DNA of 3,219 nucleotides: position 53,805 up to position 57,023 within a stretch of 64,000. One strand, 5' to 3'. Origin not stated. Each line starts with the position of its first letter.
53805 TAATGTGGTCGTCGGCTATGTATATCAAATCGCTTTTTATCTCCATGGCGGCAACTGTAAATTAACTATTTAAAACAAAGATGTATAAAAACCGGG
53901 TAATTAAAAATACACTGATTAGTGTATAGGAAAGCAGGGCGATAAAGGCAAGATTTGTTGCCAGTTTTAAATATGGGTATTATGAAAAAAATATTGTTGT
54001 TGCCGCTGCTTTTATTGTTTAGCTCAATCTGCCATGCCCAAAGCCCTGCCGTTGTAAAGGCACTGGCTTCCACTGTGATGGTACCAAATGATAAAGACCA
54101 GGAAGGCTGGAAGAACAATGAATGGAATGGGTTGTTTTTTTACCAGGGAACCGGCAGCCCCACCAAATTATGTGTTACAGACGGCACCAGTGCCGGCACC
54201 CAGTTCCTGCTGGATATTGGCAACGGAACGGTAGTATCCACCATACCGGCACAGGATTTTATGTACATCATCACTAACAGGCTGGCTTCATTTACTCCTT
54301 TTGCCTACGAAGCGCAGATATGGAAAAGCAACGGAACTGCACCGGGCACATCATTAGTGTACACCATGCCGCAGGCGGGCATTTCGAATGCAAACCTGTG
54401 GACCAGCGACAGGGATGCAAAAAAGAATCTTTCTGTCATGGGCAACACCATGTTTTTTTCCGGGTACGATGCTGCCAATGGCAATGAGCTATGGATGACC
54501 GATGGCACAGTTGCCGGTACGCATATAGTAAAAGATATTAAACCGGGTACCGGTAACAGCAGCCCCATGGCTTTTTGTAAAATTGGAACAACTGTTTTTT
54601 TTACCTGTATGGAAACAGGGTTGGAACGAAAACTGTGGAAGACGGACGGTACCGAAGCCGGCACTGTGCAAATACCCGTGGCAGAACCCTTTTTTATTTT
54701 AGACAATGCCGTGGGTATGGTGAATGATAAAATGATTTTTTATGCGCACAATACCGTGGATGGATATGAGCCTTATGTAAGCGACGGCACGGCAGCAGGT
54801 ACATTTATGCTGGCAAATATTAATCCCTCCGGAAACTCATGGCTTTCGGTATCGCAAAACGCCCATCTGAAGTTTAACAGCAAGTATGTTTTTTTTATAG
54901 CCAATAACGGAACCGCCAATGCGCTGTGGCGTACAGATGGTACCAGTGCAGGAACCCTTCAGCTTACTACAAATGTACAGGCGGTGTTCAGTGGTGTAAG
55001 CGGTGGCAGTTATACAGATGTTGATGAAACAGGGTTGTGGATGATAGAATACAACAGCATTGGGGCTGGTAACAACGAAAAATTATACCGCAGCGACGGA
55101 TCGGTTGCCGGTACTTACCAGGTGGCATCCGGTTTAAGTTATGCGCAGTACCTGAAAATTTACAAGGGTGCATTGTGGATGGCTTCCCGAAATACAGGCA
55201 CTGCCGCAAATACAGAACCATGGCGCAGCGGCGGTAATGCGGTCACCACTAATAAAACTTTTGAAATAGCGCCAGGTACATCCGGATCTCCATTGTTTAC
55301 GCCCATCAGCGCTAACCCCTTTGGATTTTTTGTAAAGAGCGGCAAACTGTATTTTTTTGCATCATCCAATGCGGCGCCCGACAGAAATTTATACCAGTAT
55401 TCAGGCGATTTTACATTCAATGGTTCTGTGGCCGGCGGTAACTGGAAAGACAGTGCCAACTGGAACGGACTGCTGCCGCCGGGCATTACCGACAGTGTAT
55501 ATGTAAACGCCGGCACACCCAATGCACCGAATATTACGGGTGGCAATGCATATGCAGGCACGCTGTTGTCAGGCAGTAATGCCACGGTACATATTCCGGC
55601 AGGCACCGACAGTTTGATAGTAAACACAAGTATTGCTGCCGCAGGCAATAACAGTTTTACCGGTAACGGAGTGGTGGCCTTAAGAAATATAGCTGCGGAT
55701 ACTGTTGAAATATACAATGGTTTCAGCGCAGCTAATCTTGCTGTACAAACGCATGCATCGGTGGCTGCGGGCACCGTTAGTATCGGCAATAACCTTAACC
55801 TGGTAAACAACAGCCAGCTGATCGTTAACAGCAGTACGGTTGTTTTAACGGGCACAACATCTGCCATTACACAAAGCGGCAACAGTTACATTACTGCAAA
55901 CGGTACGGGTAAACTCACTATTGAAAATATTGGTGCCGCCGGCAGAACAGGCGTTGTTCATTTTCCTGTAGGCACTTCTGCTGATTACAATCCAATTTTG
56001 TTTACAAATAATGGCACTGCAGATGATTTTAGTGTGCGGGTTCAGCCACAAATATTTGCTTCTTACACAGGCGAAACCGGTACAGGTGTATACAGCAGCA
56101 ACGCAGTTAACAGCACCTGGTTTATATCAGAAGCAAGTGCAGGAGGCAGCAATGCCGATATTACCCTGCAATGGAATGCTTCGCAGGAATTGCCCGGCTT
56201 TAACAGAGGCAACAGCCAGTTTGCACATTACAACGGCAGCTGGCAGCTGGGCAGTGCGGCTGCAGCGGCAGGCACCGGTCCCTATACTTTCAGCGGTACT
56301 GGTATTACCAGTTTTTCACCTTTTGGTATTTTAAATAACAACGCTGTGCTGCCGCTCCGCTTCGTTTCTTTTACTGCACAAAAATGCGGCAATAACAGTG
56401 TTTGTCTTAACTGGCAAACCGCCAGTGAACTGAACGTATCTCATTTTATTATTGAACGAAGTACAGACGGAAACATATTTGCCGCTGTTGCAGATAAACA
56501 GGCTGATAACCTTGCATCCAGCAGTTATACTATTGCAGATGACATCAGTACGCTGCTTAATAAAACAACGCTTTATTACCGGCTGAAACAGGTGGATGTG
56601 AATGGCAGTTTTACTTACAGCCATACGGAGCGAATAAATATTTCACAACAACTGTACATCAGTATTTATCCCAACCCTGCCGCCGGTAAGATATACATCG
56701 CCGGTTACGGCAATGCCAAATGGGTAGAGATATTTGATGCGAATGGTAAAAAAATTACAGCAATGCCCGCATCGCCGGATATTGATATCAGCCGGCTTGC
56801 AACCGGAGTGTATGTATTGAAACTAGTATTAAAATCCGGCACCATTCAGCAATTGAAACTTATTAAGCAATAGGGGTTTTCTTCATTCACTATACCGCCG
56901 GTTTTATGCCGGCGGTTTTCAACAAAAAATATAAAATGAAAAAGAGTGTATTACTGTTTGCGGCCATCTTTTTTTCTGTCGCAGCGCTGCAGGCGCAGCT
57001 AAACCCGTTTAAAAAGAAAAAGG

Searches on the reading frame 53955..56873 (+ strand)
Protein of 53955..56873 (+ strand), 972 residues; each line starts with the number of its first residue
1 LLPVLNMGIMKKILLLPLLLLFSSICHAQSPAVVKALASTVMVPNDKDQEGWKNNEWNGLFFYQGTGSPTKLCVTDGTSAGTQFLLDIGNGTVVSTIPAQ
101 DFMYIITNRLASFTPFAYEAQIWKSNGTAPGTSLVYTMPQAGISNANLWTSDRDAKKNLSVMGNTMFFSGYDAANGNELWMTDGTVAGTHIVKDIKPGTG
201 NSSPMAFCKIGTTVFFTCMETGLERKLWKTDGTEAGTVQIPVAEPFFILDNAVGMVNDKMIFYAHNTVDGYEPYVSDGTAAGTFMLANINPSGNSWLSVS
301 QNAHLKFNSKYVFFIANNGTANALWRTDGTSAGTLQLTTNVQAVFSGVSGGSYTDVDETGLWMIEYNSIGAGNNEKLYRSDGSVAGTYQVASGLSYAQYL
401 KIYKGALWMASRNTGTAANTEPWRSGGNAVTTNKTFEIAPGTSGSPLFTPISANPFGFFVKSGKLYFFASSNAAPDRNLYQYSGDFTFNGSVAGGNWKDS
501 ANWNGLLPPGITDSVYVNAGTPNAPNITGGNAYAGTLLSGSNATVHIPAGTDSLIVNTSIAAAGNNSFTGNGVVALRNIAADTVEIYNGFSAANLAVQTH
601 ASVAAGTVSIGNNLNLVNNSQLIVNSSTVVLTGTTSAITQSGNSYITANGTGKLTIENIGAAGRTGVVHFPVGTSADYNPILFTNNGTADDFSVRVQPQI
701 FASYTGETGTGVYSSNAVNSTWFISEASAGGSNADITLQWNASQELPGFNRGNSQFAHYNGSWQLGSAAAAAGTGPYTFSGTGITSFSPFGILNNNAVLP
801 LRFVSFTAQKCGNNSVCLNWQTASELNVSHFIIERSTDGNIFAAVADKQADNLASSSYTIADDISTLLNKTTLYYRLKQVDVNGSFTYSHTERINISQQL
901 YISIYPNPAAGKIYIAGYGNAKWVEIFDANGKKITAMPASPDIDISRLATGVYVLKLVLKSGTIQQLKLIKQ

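Call 56: search_protein_families(library=pfam, proteins=[window:53955-56873:+], max_evalue=0.0001)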
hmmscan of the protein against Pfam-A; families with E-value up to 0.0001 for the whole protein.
window:53955-56873:+ (972 aa): 1 family
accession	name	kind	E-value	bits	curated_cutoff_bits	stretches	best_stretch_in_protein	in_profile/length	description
PF18962.6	Por_Secre_tail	-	3.7e-10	40.4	27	1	904-965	1-70/75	Secretion system C-terminal sorting domain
